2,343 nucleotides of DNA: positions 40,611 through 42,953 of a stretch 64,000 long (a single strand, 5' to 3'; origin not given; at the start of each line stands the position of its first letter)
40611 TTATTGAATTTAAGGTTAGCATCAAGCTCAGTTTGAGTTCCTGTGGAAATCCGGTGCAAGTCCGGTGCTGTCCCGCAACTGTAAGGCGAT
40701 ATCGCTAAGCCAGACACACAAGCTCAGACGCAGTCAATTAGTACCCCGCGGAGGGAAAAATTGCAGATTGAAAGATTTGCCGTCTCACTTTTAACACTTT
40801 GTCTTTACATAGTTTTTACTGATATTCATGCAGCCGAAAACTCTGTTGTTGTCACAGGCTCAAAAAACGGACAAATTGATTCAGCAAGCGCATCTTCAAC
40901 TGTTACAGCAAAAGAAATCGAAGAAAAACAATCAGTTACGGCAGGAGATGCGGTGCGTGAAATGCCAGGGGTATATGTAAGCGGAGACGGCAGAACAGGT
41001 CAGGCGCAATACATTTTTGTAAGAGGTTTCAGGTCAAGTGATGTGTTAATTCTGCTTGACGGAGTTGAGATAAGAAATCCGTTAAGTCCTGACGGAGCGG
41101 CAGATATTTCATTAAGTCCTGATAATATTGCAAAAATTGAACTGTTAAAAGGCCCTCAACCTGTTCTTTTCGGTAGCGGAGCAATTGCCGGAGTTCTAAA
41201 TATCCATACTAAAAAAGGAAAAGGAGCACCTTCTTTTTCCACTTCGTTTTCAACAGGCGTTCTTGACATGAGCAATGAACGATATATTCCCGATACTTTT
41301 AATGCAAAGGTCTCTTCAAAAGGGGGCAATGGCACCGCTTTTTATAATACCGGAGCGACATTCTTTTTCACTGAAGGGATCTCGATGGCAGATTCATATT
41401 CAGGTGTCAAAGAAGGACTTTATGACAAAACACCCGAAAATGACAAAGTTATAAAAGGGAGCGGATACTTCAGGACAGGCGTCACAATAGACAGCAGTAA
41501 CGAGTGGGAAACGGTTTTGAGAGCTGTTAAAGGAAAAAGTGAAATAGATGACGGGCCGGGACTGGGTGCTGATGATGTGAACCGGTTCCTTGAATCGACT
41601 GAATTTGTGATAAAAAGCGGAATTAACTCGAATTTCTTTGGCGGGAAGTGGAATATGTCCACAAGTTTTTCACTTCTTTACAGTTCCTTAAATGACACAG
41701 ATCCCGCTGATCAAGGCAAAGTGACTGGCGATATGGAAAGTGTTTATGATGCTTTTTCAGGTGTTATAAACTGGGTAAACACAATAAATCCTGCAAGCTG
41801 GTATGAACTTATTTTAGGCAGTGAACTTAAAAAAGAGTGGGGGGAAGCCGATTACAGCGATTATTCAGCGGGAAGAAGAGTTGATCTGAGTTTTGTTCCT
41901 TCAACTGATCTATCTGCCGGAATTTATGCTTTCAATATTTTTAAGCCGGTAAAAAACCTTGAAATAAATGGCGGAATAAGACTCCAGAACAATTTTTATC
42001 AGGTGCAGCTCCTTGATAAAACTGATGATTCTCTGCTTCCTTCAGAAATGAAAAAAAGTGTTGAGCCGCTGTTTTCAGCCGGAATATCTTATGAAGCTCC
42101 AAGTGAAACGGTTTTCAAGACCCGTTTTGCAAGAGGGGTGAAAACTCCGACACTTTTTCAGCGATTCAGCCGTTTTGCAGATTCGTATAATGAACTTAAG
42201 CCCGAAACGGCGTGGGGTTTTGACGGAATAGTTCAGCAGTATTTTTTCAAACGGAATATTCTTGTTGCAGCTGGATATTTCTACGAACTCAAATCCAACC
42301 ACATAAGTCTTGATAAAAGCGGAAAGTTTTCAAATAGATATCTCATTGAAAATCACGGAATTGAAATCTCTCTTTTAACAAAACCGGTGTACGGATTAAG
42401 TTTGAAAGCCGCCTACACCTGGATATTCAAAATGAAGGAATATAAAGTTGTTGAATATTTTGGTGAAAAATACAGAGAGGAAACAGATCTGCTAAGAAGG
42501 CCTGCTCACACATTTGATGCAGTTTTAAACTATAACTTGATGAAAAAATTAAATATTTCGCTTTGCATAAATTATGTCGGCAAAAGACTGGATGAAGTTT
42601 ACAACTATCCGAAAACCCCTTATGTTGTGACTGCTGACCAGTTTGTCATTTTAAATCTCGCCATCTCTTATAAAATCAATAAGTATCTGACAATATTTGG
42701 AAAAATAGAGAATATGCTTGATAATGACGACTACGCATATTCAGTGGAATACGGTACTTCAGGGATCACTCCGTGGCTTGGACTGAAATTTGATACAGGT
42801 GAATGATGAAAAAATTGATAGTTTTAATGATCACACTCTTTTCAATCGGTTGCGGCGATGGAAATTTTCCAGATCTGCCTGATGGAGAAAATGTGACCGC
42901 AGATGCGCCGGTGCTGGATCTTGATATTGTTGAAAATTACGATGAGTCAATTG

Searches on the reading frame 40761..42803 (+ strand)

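Call 68: search_protein_families(library=pfam, proteins=[window:40761-42803:+], max_evalue=0.00001)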
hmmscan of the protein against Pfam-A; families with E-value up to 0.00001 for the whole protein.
window:40761-42803:+ (681 aa): 2 families
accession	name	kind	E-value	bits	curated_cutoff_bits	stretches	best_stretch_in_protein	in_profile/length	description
PF07715.20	Plug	-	4.1e-25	88.8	23.9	1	39-145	3-107/107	TonB-dependent Receptor Plug Domain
PF00593.30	TonB_dep_Rec_b-barrel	-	9.8e-23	82.1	27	1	282-651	61-435/436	TonB dependent receptor-like, beta-barrel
